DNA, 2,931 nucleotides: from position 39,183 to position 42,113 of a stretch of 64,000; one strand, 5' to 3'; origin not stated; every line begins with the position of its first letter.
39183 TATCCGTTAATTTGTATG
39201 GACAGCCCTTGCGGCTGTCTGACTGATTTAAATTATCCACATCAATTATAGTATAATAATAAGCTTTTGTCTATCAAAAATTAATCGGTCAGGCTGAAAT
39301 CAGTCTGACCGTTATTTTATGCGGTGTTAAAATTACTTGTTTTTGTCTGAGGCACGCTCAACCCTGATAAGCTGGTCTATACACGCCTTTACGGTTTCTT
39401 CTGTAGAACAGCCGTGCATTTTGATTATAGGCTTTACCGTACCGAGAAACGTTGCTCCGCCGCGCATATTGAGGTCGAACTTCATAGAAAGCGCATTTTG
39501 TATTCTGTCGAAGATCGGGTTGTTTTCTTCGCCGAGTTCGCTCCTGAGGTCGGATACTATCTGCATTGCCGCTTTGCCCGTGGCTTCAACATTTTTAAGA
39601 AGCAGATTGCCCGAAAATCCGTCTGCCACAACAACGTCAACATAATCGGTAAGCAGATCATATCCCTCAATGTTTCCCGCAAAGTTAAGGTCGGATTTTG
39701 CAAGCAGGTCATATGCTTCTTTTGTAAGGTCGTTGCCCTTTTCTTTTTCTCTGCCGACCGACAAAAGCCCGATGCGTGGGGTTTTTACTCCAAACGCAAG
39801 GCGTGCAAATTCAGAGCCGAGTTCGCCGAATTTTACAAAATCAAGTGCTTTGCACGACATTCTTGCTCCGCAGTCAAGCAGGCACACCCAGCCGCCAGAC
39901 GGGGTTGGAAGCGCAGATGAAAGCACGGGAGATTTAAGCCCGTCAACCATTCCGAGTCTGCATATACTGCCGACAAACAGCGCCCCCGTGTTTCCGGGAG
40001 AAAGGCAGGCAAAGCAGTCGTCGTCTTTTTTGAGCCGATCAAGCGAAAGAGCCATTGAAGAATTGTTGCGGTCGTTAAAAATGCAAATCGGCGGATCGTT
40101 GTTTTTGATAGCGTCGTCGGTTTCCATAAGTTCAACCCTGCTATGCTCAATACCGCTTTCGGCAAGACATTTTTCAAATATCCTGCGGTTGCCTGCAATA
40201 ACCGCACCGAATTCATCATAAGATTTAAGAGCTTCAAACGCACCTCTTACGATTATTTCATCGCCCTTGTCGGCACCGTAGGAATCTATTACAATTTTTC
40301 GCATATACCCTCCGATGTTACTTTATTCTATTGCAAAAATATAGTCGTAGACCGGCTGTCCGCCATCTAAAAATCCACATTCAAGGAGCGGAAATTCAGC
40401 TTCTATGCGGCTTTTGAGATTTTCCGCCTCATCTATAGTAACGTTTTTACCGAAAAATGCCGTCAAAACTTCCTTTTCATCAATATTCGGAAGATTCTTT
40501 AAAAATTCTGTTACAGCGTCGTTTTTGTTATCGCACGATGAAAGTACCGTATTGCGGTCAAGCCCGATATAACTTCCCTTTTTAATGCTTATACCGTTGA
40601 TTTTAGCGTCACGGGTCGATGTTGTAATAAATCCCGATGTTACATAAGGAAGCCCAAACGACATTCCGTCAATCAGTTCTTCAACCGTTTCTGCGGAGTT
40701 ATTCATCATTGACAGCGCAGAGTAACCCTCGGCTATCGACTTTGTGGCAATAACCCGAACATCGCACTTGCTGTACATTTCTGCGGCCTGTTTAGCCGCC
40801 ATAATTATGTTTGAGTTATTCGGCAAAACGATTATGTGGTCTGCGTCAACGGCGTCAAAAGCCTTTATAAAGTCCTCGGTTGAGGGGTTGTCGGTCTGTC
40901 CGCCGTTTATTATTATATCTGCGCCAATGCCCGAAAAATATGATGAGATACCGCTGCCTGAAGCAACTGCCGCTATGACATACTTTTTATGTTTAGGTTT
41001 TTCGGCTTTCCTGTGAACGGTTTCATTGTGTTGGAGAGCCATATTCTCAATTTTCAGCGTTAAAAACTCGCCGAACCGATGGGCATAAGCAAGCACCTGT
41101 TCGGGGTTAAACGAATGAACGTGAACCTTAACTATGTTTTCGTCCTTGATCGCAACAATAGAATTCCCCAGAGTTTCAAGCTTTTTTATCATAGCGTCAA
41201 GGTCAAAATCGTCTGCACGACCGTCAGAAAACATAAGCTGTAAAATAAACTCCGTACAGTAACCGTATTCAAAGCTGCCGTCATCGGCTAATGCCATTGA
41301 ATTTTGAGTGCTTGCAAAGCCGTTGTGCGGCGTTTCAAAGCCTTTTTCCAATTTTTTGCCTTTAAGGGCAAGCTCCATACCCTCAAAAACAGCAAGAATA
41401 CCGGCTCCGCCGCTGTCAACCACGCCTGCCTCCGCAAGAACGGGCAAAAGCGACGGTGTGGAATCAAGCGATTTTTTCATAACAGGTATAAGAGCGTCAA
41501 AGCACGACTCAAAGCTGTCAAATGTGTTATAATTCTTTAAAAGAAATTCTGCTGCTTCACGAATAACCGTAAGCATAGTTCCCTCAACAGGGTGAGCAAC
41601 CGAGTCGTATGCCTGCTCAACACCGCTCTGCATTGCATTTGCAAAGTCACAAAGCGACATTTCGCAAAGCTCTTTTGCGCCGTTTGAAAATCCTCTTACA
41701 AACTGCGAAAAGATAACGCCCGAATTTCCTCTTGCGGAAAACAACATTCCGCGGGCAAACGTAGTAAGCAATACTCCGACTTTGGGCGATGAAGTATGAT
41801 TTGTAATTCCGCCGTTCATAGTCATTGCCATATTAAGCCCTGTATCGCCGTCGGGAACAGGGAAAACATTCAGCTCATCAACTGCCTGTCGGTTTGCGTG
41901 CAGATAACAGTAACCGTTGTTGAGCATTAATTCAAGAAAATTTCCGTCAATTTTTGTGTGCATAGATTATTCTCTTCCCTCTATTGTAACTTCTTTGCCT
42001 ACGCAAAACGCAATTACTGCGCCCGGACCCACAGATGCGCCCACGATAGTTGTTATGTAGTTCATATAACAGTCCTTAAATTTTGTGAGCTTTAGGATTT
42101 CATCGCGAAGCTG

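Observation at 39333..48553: Exogenous fatty-acid incorporation island: FakA/FakB/PlsX beside a split Aas-like acyl-ACP synthetase, acyltransferase and dedicated ACP module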

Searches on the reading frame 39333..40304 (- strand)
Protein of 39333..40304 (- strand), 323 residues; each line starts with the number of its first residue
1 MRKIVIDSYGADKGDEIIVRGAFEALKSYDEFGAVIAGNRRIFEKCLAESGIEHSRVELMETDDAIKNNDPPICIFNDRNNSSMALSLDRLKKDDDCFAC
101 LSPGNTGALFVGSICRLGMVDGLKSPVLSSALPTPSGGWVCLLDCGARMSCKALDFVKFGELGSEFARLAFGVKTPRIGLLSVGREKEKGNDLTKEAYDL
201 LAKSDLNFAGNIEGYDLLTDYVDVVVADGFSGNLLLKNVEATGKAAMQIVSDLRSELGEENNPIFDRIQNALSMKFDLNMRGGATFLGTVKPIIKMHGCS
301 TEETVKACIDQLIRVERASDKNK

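Call 3: search_protein_families(library=pfam, proteins=[window:39333-40304:-], max_evalue=0.01)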
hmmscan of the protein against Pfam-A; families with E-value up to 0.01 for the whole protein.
window:39333-40304:- (323 aa): 1 family
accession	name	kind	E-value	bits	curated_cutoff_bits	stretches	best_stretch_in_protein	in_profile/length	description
PF02504.20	FA_synthesis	-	3e-69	234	29.1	1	3-314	2-315/324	Fatty acid synthesis protein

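Call 4: search_protein_families(library=ncbifam, proteins=[window:39333-40304:-], max_evalue=0.01)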
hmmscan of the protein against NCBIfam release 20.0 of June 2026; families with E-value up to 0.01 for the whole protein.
window:39333-40304:- (323 aa): 4 families
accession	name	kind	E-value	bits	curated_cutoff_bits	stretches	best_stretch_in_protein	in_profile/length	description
TIGR00182.1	plsX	equivalog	2.9e-70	237.1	243.4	1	3-311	2-310/337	phosphate acyltransferase PlsX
NF010419.0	PRK13845.1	equivalog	1.7e-42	145.8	729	1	6-302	102-407/440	putative glycerol-3-phosphate acyltransferase PlsX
NF010420.0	PRK13846.1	equivalog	7.2e-35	120.7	536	1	4-318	5-305/316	phosphate acyltransferase PlsX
NF040747.1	reduct_C_alpha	equivalog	1.1e-06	28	350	1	166-240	148-226/380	glycine/sarcosine/betaine reductase complex component C subunit alpha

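Call 73: find_homologous_proteins(query=window:39333-40301:-, max_evalue=1e-20)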
Query window:39333-40301:- (322 aa): 997 proteins with E <= 1e-20 among 3504 candidates; the best 120 are listed.
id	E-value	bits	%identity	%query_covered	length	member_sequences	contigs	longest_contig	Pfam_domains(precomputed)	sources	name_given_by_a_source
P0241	9.1e-211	717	100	100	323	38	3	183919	PF02504.21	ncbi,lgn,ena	-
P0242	7.4e-179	612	83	100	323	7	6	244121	PF02504.21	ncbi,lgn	-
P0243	5.4e-148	511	71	98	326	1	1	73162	PF02504.21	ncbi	-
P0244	8.5e-144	497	68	100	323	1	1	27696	PF02504.21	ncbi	-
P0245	3.3e-128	446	61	100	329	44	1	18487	PF02504.21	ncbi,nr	ncbi:MAG: hypothetical protein PUA85_01945 [Oscillospiraceae bacterium]|nr:hypothetical protein [Osc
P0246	5.5e-127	442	61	99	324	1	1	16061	PF02504.21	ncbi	-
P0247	9.0e-124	431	59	100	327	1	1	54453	PF02504.21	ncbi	-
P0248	4.4e-123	429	58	98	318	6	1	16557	PF02504.21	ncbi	-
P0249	1.4e-122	427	61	100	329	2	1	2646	PF02504.21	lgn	-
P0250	8.6e-101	356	52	100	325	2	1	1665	PF02504.21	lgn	-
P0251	2.4e-99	351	52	100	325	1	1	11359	PF02504.21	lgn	-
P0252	5.3e-99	350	51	100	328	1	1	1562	PF02504.21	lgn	-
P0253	1.2e-98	349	51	99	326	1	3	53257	PF02504.21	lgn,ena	-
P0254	1.3e-98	349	51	100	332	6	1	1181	PF02504.21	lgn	-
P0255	1.4e-98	349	52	99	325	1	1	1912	PF02504.21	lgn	-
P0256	5.0e-98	347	52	98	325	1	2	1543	PF02504.21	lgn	-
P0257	1.1e-97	346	51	100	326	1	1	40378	PF02504.21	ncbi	-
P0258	1.2e-97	345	52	99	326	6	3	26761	PF02504.21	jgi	-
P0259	1.3e-97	345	53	99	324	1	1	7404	PF02504.21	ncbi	-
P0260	2.2e-97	345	51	98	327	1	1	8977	PF02504.21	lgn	-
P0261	2.8e-97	344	51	98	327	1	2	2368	PF02504.21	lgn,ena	-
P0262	3.0e-97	344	50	100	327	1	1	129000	PF02504.21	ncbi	-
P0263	3.1e-97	344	52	98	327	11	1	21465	PF02504.21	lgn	-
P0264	3.1e-97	344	51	98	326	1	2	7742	PF02504.21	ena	-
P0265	3.4e-97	344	51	98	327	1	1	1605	PF02504.21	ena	-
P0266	4.2e-97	344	52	100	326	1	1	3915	PF02504.21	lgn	-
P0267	5.6e-97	343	50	98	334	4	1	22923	PF02504.21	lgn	-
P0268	6.4e-97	343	51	98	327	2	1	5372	PF02504.21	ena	-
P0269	7.1e-97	343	51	100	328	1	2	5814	PF02504.21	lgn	-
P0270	7.5e-97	343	51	98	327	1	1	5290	PF02504.21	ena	-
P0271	7.6e-97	343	51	98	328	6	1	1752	PF02504.21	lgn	-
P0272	1.9e-96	341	52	98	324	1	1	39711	PF02504.21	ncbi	-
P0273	3.0e-96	341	49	100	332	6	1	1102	PF02504.21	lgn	-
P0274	3.1e-96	341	49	100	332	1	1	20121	PF02504.21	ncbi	-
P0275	4.7e-96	340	51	100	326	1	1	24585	PF02504.21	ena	-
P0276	4.9e-96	340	51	98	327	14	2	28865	PF02504.21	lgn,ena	-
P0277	6.3e-96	340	51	98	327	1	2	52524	PF02504.21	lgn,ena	-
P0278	6.7e-96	340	50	99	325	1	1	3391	PF02504.21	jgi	jgi:glycerol-3-phosphate acyltransferase PlsX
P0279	8.3e-96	339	50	100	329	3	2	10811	PF02504.21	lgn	-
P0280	1.5e-95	339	51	98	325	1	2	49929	PF02504.21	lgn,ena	-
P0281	2.1e-95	338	52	98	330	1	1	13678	PF02504.21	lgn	-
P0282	2.6e-95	338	50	99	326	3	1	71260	PF02504.21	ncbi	-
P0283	2.7e-95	338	48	100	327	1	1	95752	PF02504.21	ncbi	-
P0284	2.9e-95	338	50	98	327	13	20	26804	PF02504.21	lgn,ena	-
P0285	3.1e-95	337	50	99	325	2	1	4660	PF02504.21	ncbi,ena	-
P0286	4.2e-95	337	51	98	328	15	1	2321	PF02504.21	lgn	-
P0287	5.4e-95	337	50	98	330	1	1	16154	PF02504.21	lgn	-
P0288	5.7e-95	337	52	97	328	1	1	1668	PF02504.21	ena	-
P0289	6.7e-95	336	49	98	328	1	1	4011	PF02504.21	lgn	-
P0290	6.8e-95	336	49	100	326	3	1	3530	PF02504.21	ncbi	-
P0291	7.2e-95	336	51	98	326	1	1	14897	PF02504.21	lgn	-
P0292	7.5e-95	336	49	99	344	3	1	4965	PF02504.21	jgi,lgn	jgi:glycerol-3-phosphate acyltransferase PlsX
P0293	1.1e-94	336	51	98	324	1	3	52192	PF02504.21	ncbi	-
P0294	1.1e-94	336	50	98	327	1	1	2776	PF02504.21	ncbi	-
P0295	1.3e-94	335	51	98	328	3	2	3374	PF02504.21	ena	-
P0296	1.7e-94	335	50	100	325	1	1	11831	PF02504.21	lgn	-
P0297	2.1e-94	335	52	98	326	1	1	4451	PF02504.21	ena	-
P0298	2.2e-94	335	50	100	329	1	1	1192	PF02504.21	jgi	-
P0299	2.4e-94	335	49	99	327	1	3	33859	PF02504.21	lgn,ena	-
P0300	3.9e-94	334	47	99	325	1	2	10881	PF02504.21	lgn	-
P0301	6.7e-94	333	50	98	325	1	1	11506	PF02504.21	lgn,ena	-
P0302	6.8e-94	333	49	98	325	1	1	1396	PF02504.21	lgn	-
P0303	7.5e-94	333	51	98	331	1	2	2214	PF02504.21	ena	-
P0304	7.7e-94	333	49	98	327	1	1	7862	PF02504.21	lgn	-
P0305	8.1e-94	333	50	98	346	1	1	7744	PF02504.21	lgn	-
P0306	9.0e-94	333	48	99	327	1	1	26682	PF02504.21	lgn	-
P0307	9.8e-94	333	51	98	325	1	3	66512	PF02504.21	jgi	-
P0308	1.1e-93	332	50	98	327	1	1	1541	PF02504.21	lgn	-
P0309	1.6e-93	332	48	100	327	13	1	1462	PF02504.21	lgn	-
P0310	2.3e-93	331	49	98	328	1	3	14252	PF02504.21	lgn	-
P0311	2.8e-93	331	51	98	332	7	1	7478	PF02504.21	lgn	-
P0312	5.7e-93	330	49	99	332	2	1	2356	PF02504.21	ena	-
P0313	8.2e-93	330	50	98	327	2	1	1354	PF02504.21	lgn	-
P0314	8.6e-93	329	50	98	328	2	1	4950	PF02504.21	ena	-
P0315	9.5e-93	329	50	98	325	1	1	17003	PF02504.21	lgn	-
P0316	1.0e-92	329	50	98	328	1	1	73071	PF02504.21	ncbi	-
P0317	1.1e-92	329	48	98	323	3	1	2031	PF02504.21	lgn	-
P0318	1.1e-92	329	47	98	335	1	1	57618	PF02504.21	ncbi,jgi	jgi:glycerol-3-phosphate acyltransferase PlsX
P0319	1.2e-92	329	48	100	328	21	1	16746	PF02504.21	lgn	-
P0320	1.3e-92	329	50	98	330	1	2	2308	PF02504.21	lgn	-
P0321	1.4e-92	329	49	99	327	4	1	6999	PF02504.21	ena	-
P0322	1.5e-92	329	50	98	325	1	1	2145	PF02504.21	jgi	jgi:glycerol-3-phosphate acyltransferase PlsX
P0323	1.9e-92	328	50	98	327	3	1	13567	PF02504.21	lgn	-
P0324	2.7e-92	328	48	100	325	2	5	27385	PF02504.21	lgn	-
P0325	2.8e-92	328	49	98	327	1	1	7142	PF02504.21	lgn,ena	-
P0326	3.0e-92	328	49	98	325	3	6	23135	PF02504.21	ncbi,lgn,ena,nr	ncbi:MAG: hypothetical protein IKT68_06495 [Clostridia bacterium]|nr:hypothetical protein [Clostridi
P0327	3.6e-92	327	49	98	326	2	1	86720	PF02504.21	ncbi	-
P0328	4.1e-92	327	48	98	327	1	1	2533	PF02504.21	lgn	-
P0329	4.9e-92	327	51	98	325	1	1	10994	PF02504.21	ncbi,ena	-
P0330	7.0e-92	326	49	98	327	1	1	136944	PF02504.21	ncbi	-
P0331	7.7e-92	326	50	98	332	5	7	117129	PF02504.21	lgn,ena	-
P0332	1.1e-91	326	48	98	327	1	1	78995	PF02504.21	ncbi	-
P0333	1.4e-91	325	48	98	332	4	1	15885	PF02504.21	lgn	-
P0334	1.7e-91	325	48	98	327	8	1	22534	PF02504.21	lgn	-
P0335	2.0e-91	325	49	100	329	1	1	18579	PF02504.21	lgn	-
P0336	2.6e-91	325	48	98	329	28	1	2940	PF02504.21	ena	-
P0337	3.0e-91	324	50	98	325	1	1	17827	PF02504.21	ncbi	-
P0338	3.1e-91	324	50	100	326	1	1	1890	PF02504.21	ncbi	-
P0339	3.5e-91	324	48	98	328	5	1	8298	PF02504.21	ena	-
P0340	5.1e-91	324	49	99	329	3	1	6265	PF02504.21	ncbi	-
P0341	5.8e-91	323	49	98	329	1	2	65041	PF02504.21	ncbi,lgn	-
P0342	5.8e-91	323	50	100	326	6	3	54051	PF02504.21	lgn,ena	-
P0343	6.5e-91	323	50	98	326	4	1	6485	PF02504.21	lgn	-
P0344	1.2e-90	322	50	98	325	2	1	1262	PF02504.21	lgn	-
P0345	1.3e-90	322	50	97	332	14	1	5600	PF02504.21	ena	-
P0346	1.3e-90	322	48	100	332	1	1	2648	PF02504.21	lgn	-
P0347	1.4e-90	322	50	99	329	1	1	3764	PF02504.21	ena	-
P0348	1.4e-90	322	50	99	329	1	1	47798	PF02504.21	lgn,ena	-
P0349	1.5e-90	322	48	99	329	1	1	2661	PF02504.21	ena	-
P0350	1.6e-90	322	49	98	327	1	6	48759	PF02504.21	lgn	-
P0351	1.6e-90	322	48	98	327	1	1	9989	PF02504.21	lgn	-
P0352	1.7e-90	322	49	98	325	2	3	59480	PF02504.21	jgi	-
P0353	2.3e-90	322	49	99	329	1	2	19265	PF02504.21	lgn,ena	-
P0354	2.3e-90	322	48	98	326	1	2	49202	PF02504.21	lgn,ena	-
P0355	2.7e-90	321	52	98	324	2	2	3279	PF02504.21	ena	-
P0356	3.3e-90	321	47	98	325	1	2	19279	PF02504.21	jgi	-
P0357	4.6e-90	321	49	98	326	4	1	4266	PF02504.21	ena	-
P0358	4.9e-90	320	49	98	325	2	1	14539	PF02504.21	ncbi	-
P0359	4.9e-90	320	47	98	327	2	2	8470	PF02504.21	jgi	-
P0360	5.9e-90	320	49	98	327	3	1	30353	PF02504.21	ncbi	-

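Call 74: find_encoding_contigs(protein=P0262, flank=10000, max_places=1)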
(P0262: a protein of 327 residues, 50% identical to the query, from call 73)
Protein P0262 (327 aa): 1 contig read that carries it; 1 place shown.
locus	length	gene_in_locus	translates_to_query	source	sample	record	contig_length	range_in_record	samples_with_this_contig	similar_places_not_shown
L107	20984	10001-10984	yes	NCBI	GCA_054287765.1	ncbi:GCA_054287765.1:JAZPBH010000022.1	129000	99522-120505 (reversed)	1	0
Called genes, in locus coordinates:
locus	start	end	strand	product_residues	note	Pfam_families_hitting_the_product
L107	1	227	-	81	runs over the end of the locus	PF01084:Ribosomal_S18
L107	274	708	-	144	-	PF00436:SSB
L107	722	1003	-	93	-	PF01250:Ribosomal_S6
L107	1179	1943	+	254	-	PF03309:Pan_kinase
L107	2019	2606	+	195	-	PF12822:ECF_trnsprt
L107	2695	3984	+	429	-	PF00919:UPF0004, PF04055:Radical_SAM, PF01938:TRAM (weak)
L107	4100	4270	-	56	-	-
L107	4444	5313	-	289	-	PF01522:Polysacc_deac_1, PF10096:DUF2334, PF11959:DUF3473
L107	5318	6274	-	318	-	PF00561:Abhydrolase_1, PF12146:Hydrolase_4 (weak), PF00326:Peptidase_S9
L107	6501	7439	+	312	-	PF02645:DegV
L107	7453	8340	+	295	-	PF02645:DegV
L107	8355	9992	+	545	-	PF02734:Dak2, PF21645:FakA-like_M, PF13684:FakA-like_C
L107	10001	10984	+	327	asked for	PF02504:FA_synthesis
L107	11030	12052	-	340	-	PF00535:Glycos_transf_2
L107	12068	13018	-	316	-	PF00326:Peptidase_S9 (faint), PF02129:Peptidase_S15 (faint), PF00561:Abhydrolase_1, PF12146:Hydrolase_4, PF12697:Abhydrolase_6 (weak)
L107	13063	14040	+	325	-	PF00561:Abhydrolase_1, PF12146:Hydrolase_4, PF12697:Abhydrolase_6, PF10230:LIDHydrolase (faint)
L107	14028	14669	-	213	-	PF11167:DUF2953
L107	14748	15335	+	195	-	PF22624:AASDHPPT_N (weak), PF01648:ACPS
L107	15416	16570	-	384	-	PF00226:DnaJ, PF01556:DnaJ_C, PF00684:DnaJ_CXXCXGXG, PF27439:DnaJ_C_2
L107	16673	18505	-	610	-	PF00012:HSP70, PF06723:MreB_Mbl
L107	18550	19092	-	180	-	PF01025:GrpE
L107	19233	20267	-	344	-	PF01628:HrcA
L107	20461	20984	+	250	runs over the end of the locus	PF04474:DUF554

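Call 75: find_encoding_contigs(protein=P0330, flank=10000, max_places=1)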
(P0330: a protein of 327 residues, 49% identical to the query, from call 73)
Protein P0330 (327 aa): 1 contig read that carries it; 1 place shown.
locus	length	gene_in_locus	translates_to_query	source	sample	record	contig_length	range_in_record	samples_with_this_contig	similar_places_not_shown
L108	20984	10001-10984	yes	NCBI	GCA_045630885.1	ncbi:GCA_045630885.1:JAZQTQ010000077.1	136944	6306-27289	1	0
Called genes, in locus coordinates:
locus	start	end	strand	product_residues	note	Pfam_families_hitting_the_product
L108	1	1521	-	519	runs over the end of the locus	PF01055:Glyco_hydro_31_2nd, PF21365:Glyco_hydro_31_3rd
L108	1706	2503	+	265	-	PF06161:DUF975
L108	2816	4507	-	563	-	PF01979:Amidohydro_1, PF07969:Amidohydro_3 (faint), PF13382:Adenine_deam_C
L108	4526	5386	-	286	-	PF10096:DUF2334 (weak), PF01522:Polysacc_deac_1, PF03065:Glyco_hydro_57 (faint), PF11959:DUF3473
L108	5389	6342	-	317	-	PF00561:Abhydrolase_1, PF12146:Hydrolase_4 (faint)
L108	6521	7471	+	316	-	PF02645:DegV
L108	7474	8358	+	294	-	PF02645:DegV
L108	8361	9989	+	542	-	PF02734:Dak2, PF21645:FakA-like_M, PF13684:FakA-like_C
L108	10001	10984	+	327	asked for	PF02504:FA_synthesis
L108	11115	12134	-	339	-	PF00535:Glycos_transf_2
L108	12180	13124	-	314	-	PF20434:BD-FAE (faint), PF00561:Abhydrolase_1, PF12146:Hydrolase_4, PF12697:Abhydrolase_6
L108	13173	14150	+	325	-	PF00561:Abhydrolase_1, PF12146:Hydrolase_4, PF12697:Abhydrolase_6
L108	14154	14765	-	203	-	PF11167:DUF2953 (weak)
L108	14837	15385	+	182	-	PF01648:ACPS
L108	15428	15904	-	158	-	-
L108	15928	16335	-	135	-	PF04970:LRAT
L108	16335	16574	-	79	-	PF00550:PP-binding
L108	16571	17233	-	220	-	PF01553:Acyltransferase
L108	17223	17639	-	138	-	PF01553:Acyltransferase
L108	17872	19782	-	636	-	PF00501:AMP-binding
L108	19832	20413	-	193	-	-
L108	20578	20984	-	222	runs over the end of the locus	PF17032:Zn_ribbon_15 (faint), PF18912:DZR_2 (faint), PF12773:DZR, PF13240:Zn_Ribbon_1 (weak), PF13248:Zn_ribbon_3 (faint)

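Call 76: find_encoding_contigs(protein=P0241, flank=1000, max_places=3)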
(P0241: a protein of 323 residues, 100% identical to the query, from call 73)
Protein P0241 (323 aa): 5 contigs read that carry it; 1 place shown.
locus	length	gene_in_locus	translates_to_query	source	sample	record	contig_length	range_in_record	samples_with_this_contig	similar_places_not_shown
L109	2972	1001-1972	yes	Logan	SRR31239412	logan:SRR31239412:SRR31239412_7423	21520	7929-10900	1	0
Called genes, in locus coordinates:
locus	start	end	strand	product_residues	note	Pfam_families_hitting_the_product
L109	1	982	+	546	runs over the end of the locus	PF02734:Dak2, PF21645:FakA-like_M, PF13684:FakA-like_C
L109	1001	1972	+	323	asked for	PF02504:FA_synthesis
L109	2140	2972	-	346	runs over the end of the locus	PF00535:Glycos_transf_2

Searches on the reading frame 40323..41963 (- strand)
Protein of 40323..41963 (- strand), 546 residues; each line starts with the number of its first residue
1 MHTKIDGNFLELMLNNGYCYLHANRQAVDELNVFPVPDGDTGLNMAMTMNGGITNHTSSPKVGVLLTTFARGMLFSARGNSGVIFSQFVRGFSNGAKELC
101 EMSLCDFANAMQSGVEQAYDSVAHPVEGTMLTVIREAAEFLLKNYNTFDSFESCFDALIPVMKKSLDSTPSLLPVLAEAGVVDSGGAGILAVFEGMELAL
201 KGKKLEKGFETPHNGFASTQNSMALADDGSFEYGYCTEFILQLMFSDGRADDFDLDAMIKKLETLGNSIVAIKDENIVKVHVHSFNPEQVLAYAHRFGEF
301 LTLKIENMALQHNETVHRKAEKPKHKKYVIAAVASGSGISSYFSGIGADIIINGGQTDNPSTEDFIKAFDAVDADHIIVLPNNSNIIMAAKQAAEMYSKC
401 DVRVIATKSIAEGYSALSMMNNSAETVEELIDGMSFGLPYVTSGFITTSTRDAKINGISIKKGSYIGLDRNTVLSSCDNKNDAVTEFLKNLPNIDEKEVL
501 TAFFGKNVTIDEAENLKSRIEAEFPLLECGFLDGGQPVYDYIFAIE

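Call 3: search_protein_families(library=pfam, proteins=[window:40323-41963:-], max_evalue=0.01)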
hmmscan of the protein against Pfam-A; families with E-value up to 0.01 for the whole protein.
window:40323-41963:- (546 aa): 4 families
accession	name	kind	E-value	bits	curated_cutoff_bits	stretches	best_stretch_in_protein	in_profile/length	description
PF13684.11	FakA-like_C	-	8.1e-63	212.1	23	1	330-546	2-216/216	Fatty acid kinase subunit A-like, C-terminal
PF02734.22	Dak2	-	1.4e-36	126.5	27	1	35-196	1-172/174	DAK2 domain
PF21645.3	FakA-like_M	-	2.6e-25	88.5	24.9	1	232-314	1-79/80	Fatty acid kinase subunit A-like, middle domain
PF02645.21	DegV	-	0.0026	17.6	27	1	356-415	59-124/280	Uncharacterised protein, DegV family COG1307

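Call 4: search_protein_families(library=ncbifam, proteins=[window:40323-41963:-], max_evalue=0.01)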
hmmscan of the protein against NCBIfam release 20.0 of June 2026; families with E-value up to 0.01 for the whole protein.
window:40323-41963:- (546 aa): 4 families
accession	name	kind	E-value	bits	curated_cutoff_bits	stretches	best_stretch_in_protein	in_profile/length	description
TIGR03599.1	YloV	subfamily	7.3e-160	533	396.1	1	12-546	3-530/530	DAK2 domain fusion protein YloV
NF038248.1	FakA_VfrB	equivalog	1.5e-138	462.7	975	1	4-546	2-549/549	fatty acid kinase catalytic subunit FakA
NF011049.0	PRK14479.1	subfamily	1.9e-07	30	492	1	23-181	377-539/568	dihydroxyacetone kinase family protein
TIGR00762.1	DegV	domain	0.00053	19.3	99.7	1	356-416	58-123/276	DegV family EDD domain-containing protein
